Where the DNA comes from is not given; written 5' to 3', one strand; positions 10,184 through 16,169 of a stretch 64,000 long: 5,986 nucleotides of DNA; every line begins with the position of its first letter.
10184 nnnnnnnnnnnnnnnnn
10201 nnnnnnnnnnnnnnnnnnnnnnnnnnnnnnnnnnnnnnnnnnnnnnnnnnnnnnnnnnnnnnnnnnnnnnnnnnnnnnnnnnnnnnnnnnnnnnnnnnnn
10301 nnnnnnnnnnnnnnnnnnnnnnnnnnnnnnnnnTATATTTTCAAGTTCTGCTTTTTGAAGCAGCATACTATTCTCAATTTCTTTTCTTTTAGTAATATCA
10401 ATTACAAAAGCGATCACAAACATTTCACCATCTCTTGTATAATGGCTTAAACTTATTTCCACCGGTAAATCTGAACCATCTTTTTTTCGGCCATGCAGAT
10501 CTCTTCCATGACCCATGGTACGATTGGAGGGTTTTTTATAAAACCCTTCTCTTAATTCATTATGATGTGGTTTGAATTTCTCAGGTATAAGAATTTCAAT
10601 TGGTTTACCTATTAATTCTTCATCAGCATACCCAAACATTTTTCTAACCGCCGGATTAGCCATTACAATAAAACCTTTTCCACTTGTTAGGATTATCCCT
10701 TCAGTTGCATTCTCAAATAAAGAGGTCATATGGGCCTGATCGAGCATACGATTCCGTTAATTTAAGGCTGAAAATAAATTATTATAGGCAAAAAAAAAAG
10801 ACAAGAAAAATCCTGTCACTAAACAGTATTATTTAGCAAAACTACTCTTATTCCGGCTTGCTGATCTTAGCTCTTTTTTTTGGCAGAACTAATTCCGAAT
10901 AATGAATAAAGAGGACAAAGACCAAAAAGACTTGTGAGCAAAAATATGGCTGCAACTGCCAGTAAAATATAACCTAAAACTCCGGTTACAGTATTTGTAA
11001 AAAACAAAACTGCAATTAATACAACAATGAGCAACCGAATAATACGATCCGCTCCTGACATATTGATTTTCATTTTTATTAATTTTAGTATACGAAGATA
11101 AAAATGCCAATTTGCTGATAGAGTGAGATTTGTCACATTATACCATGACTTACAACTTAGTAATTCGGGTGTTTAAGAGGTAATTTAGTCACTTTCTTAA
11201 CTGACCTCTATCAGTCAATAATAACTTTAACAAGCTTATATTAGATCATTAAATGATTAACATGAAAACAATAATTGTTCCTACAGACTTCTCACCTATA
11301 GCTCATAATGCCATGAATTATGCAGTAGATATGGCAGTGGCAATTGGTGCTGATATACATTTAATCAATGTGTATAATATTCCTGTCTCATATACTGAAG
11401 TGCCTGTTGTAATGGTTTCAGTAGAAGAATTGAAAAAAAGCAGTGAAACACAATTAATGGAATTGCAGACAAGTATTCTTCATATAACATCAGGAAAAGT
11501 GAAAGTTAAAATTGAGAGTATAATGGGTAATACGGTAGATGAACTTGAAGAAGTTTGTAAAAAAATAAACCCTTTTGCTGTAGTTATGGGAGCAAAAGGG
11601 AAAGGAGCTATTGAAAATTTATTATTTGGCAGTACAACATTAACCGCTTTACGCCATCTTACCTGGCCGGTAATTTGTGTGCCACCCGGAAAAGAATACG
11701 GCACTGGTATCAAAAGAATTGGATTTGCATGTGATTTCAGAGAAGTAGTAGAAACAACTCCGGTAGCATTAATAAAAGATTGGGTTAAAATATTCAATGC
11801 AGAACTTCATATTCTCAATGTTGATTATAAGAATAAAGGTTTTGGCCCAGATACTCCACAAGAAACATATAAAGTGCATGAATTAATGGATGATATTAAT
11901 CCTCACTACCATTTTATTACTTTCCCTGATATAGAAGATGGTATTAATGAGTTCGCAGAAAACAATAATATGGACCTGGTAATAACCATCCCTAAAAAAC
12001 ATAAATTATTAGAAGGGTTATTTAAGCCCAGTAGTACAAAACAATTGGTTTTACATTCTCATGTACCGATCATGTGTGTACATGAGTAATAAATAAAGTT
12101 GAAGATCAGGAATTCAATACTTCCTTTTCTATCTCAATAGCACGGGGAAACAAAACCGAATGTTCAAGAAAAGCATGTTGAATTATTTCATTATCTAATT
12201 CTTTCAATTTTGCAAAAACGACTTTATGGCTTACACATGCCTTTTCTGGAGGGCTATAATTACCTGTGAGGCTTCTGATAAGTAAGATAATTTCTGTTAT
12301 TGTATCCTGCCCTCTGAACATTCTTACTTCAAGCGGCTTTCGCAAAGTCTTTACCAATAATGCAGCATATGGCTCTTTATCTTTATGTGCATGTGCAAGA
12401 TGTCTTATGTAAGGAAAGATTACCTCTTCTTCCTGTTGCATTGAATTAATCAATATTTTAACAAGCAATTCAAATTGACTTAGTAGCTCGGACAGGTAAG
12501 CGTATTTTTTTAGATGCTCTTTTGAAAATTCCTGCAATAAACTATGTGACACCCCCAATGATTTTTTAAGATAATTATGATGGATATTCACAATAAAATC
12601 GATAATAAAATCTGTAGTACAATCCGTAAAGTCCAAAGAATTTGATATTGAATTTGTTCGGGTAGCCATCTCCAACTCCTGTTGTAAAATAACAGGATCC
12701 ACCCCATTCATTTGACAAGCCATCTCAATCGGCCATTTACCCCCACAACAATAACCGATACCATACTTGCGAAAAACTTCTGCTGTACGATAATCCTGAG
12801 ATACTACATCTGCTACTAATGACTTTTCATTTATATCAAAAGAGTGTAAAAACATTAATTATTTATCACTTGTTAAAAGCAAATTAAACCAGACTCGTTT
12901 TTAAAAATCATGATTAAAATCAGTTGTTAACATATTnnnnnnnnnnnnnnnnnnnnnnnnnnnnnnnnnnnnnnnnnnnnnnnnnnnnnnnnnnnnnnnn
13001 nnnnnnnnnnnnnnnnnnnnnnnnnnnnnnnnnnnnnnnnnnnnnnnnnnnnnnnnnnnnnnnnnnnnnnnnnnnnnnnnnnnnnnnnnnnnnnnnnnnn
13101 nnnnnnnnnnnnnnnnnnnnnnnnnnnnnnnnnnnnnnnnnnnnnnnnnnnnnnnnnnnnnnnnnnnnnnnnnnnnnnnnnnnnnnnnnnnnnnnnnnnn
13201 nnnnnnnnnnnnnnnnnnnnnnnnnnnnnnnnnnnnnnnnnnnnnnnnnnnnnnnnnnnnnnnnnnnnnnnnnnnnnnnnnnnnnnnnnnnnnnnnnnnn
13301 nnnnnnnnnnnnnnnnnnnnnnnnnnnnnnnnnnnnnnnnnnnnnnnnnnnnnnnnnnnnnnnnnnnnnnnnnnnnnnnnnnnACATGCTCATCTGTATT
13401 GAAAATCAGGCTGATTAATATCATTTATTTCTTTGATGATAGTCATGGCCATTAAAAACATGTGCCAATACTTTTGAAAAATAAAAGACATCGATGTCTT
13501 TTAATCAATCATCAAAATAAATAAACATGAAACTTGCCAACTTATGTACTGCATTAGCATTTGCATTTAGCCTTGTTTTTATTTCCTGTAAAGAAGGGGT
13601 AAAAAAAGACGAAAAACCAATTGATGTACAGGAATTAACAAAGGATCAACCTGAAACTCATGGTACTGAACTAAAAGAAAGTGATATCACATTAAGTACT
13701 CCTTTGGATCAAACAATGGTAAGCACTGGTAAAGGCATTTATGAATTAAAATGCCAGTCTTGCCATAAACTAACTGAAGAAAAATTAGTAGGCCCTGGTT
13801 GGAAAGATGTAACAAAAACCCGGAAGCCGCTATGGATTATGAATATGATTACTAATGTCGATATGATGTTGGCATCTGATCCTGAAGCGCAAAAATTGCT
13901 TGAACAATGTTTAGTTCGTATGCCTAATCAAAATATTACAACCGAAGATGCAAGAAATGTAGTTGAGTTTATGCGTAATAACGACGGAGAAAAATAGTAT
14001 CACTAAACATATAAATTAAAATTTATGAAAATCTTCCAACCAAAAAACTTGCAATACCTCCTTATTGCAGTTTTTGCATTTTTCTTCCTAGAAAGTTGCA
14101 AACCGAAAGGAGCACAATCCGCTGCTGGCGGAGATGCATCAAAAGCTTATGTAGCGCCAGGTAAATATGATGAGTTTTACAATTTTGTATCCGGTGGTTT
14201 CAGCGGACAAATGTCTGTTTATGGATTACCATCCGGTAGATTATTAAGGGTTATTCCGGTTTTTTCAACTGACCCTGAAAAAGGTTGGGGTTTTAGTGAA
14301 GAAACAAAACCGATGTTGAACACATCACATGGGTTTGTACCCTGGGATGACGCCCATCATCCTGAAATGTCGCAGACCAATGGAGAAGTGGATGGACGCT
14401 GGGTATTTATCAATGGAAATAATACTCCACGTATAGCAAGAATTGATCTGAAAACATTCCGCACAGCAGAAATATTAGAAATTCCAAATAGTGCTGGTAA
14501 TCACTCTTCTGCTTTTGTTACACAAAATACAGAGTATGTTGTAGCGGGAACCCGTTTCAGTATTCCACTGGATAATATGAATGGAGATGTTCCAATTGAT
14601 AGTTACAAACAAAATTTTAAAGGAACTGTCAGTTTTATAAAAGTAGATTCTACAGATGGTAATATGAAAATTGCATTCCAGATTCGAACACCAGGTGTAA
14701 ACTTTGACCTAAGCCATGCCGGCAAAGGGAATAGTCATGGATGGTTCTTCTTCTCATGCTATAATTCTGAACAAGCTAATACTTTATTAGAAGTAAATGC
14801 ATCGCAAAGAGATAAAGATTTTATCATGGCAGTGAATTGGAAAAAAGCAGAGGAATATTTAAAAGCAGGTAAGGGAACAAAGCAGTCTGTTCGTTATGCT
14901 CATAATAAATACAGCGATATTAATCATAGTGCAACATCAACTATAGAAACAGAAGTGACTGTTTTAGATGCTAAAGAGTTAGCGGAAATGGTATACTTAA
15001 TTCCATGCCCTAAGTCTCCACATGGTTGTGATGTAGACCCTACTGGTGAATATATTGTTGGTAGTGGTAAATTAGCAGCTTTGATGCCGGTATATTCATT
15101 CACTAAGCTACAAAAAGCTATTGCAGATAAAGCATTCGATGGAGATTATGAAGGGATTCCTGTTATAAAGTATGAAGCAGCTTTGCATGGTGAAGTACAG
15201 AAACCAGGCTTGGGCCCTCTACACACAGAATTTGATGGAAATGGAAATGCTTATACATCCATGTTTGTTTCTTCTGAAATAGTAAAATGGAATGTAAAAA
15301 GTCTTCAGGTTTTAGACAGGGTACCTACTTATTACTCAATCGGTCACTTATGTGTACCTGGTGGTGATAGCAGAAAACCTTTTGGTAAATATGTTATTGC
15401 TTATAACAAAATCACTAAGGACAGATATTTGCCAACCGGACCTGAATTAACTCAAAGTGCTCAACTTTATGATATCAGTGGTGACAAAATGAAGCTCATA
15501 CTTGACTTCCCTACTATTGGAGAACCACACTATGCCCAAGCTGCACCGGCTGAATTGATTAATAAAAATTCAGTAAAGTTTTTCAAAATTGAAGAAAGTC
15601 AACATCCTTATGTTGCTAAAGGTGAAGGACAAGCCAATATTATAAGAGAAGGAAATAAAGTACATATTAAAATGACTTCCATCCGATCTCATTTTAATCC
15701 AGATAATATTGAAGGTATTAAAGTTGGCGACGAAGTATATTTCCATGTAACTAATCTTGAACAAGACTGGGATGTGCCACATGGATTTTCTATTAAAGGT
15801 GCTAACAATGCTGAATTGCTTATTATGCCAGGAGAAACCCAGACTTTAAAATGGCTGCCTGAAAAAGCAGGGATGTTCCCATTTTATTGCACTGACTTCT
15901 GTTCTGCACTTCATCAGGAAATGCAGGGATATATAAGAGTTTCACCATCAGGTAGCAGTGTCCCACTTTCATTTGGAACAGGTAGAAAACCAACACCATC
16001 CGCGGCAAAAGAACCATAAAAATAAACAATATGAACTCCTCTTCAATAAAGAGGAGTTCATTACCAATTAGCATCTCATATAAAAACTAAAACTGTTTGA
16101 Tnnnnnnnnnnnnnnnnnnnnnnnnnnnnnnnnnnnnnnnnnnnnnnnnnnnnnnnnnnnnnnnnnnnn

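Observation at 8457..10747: FixL-type heme oxygen sensor paired with a phosphorylation-controlled Crp/Fnr regulator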

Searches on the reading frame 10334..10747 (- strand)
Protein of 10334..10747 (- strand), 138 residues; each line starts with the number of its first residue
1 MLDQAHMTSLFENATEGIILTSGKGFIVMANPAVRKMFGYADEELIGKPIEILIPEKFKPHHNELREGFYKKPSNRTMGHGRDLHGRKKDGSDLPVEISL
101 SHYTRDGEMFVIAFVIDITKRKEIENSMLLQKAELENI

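Call 6: search_solved_structures(query=window:10334-10747:-, max_evalue=0.01, show_alignments=5)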
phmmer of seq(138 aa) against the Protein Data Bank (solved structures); distinct sequences matched with E-value up to 0.01: 22.
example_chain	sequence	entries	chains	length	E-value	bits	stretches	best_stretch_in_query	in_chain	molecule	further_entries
1d06_A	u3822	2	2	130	1e-17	67.5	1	4-119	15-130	nitrogen fixation regulatory protein fixL | FIXL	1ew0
2cmn_A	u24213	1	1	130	1.6e-15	60.4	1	4-125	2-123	SENSOR PROTEIN FIXL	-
1dp6_A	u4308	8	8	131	2.1e-15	60.1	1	4-125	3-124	FIXL PROTEIN | SENSOR PROTEIN FIXL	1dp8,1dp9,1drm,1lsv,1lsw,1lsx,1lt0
8js5_A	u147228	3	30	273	6.6e-15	58.5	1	4-127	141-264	Sensor protein FixL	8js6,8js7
9cdr_A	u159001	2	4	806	1.2e-14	57.6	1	14-119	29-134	Oxygen sensor protein DosP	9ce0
9cmf_A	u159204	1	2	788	1.4e-14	57.4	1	15-119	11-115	Oxygen sensor protein DosP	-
1y28_A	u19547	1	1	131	1.5e-14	57.3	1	4-125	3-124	Sensor protein fixL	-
9bgv_A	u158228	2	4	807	8.6e-14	54.9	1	14-119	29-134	Oxygen sensor protein DosP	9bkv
9clo_A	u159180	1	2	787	9.7e-14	54.7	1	15-119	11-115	Oxygen sensor protein DosP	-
1xj4_A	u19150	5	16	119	1.3e-13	54.3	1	16-125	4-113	Sensor protein fixL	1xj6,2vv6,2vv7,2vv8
1s66_L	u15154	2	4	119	1.5e-13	54.1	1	12-117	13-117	Hypothetical protein yddU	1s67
1v9y_A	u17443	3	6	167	1.5e-13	54.1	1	12-119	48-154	Heme pas sensor protein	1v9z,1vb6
1xj2_A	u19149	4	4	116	1.9e-13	53.8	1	18-125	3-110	Sensor protein fixL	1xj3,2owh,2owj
10jx_A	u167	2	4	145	1.2e-12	51.2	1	9-108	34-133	Multi-sensor signal transduction histidine kinase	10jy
3ewk_A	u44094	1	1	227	0.00043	23.5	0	10-53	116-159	Sensor protein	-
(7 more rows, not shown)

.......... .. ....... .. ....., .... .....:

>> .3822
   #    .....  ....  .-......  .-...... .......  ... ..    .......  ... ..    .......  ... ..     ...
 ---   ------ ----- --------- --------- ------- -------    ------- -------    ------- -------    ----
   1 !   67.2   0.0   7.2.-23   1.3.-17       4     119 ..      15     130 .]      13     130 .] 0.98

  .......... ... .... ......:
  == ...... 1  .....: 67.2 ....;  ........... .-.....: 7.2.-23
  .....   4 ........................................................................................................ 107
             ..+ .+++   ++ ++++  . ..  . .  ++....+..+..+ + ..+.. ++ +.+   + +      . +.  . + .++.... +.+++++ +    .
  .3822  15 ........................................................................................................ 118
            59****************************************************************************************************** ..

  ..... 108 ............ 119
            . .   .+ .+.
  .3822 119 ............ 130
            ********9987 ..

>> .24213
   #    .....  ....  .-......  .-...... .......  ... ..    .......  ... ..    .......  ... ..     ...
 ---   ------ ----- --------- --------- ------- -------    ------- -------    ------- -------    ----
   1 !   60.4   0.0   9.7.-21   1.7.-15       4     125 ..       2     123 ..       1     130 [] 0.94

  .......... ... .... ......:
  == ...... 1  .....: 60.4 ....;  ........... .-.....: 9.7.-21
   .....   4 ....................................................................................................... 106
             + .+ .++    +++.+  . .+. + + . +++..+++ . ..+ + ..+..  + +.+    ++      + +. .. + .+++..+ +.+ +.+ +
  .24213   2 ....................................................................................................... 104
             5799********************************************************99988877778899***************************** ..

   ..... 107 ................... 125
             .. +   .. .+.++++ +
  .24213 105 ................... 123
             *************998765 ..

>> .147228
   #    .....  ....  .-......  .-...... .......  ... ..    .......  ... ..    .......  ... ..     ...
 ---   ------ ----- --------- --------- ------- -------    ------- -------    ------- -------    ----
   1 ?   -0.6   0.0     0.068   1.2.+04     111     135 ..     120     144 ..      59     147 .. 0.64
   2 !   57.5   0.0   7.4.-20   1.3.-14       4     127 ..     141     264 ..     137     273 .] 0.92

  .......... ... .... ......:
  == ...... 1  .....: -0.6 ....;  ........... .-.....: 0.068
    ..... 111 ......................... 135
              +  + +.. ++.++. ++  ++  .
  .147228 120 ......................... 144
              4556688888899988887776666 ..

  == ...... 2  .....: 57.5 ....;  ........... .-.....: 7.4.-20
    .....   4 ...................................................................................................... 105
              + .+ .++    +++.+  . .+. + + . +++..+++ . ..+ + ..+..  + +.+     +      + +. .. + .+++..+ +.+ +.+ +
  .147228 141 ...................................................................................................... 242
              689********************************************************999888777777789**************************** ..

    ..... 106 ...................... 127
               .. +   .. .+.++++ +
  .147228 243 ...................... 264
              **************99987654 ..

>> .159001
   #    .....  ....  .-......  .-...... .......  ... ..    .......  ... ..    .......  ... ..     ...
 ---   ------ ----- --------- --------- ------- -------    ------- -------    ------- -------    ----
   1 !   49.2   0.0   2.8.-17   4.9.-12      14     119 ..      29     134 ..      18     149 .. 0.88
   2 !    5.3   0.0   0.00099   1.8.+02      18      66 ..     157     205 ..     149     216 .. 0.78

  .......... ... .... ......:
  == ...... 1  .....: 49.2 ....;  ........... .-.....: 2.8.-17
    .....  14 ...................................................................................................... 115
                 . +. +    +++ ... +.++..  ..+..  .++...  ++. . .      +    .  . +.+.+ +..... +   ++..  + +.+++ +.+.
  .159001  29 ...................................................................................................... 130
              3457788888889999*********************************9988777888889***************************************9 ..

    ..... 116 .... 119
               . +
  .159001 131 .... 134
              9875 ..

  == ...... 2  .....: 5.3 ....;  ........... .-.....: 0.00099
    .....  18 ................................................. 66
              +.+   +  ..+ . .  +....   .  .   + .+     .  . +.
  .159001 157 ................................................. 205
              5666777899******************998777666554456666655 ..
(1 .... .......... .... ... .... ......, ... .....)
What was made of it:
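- Closest known: Rhizobial FixL-FixJ-FixK cascade. Same: A haem-PAS histidine kinase with the same proximal His and distal Arg (call 6).
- Closest known: EcDos/DosP haem-PAS. Same: The second-best PDB match for the PAS domain (E 1e-14, call 6), with His and Arg conserved.
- Haem-PAS: the PDB hits are exclusively FixL, DosP/EcDos and one unnamed kinase entry, with a gap of 8 orders of magnitude to other PAS domains (call 6). EcDos-type six-coordinate haem-PAS proteins, the second-best matches (call 6), respond to several gases and to redox state.
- Tried and rejected: The sequence search (call 6) was the discriminating test.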

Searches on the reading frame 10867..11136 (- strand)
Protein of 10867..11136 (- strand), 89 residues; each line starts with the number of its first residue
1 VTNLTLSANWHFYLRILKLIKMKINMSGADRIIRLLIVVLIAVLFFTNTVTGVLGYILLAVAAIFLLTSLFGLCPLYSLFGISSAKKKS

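Call 9: search_protein_families(library=pfam, proteins=[window:10867-11136:-], max_evalue=0.001)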
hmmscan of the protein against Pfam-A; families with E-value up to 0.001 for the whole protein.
window:10867-11136:- (89 aa): 1 family
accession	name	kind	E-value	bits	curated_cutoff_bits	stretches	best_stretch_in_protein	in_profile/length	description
PF11127.14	YgaP-like_TM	-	9e-19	67.8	25.3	1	22-88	1-66/66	Inner membrane protein YgaP-like, transmembrane domain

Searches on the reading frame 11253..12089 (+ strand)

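Call 9: search_protein_families(library=pfam, proteins=[window:11253-12089:+], max_evalue=0.001)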
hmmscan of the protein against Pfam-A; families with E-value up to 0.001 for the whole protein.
window:11253-12089:+ (278 aa): 1 family
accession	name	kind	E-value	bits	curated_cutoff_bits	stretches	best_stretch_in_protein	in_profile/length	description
PF00582.32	Usp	-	1.5e-32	113.5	24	2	4-144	1-141/141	Universal stress protein family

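Call 68: search_protein_families(library=ncbifam, proteins=[window:11253-12089:+], max_evalue=0.00001)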
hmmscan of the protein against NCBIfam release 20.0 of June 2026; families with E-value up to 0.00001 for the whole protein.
window:11253-12089:+ (278 aa): 1 family
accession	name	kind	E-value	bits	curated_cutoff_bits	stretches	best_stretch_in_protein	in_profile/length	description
NF012000.0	PRK15456.1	equivalog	1.6e-10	41.2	189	1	5-143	3-141/142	universal stress protein UspG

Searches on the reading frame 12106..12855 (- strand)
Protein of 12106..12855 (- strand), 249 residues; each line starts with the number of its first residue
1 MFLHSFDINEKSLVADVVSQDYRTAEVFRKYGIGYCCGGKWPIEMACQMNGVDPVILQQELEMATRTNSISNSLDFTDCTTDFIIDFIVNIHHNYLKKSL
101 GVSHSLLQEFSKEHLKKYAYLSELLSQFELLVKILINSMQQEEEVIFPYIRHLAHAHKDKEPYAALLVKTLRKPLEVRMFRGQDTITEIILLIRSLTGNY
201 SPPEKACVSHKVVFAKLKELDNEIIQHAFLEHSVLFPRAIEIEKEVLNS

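Call 9: search_protein_families(library=pfam, proteins=[window:12106-12855:-], max_evalue=0.001)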
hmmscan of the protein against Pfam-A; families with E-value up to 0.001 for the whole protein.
window:12106-12855:- (249 aa): 2 families
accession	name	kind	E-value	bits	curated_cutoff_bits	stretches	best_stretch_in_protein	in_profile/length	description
PF04405.19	ScdA_N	-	9.8e-17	60.8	32.5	1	13-63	4-54/56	Domain of Unknown function (DUF542)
PF01814.28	Hemerythrin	-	5.2e-06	27.4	25.3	1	92-239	9-127/127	Hemerythrin HHE cation binding domain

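Call 68: search_protein_families(library=ncbifam, proteins=[window:12106-12855:-], max_evalue=0.00001)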
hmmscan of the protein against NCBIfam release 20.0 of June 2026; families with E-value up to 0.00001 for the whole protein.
window:12106-12855:- (249 aa): 4 families
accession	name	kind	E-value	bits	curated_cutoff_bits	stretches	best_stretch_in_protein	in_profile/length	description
TIGR03652.1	FeS_repair_RIC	equivalog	7.9e-46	156.6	204.7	1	14-239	1-216/216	iron-sulfur cluster repair di-iron protein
NF009777.0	PRK13276.1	equivalog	1e-27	97.4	259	1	8-237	2-221/224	iron-sulfur cluster repair di-iron protein ScdA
NF008221.0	PRK10992.1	equivalog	1.2e-26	93.5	254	1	19-241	13-218/220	iron-sulfur cluster repair protein YtfE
NF041614.1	FeSrepair_DnrN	equivalog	8.3e-10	39.2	300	1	84-240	15-155/157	iron-sulfur cluster repair protein DnrN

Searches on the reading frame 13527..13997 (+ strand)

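Call 9: search_protein_families(library=pfam, proteins=[window:13527-13997:+], max_evalue=0.001)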
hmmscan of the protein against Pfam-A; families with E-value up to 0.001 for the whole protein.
window:13527-13997:+ (156 aa): 2 families
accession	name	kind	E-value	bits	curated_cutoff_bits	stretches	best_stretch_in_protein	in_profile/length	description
PF00034.26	Cytochrom_C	-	7.8e-07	30.8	21.3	1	66-151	2-88/90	Cytochrome c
PF13442.11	Cytochrome_CBB3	-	9.6e-06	26.3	27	1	65-149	3-68/68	Cytochrome C oxidase, cbb3-type, subunit III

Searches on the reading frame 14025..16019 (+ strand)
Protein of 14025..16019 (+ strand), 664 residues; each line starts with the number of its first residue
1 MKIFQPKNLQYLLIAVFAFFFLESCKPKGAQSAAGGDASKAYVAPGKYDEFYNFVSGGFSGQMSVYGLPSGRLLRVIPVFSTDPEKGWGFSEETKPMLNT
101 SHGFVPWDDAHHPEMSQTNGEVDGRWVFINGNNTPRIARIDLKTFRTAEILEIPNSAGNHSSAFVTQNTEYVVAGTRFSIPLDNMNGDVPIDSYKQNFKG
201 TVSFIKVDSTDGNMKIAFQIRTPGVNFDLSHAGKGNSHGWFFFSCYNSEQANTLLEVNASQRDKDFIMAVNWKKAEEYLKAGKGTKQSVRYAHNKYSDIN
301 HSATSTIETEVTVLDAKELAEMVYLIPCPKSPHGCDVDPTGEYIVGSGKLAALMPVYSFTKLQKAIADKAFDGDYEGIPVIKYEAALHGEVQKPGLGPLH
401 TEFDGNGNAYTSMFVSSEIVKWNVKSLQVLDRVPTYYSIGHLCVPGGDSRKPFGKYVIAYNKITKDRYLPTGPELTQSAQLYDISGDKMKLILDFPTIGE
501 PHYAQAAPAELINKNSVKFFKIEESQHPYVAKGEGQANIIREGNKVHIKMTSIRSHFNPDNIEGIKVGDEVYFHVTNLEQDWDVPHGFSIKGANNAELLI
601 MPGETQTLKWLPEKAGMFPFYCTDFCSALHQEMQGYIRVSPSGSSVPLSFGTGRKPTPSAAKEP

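Call 9: search_protein_families(library=pfam, proteins=[window:14025-16019:+], max_evalue=0.001)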
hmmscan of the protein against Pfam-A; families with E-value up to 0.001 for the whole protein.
window:14025-16019:+ (664 aa): 2 families
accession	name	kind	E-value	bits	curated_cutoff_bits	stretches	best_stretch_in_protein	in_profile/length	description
PF18764.7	nos_propeller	-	4.9e-35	119.7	30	1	432-502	1-71/71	Nitrous oxide reductase propeller repeat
PF13473.12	Cupredoxin_1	-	0.00011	22.6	27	1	546-636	21-101/104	Cupredoxin-like domain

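Call 68: search_protein_families(library=ncbifam, proteins=[window:14025-16019:+], max_evalue=0.00001)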
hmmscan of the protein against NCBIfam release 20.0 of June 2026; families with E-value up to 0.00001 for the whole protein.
window:14025-16019:+ (664 aa): 3 families
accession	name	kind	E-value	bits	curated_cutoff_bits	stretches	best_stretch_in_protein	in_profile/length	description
TIGR04246.1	nitrous_NosZ_Gp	equivalog_domain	1.1e-285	948.5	625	1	38-641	1-578/578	Sec-dependent nitrous-oxide reductase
TIGR04244.1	nitrous_NosZ_RR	equivalog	2.4e-112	376.5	625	1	30-637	32-624/627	TAT-dependent nitrous-oxide reductase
NF052460.1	L-NosZ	equivalog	5.1e-51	173.7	700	1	303-639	148-478/480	clade III lactonase-type nitrous-oxide reductase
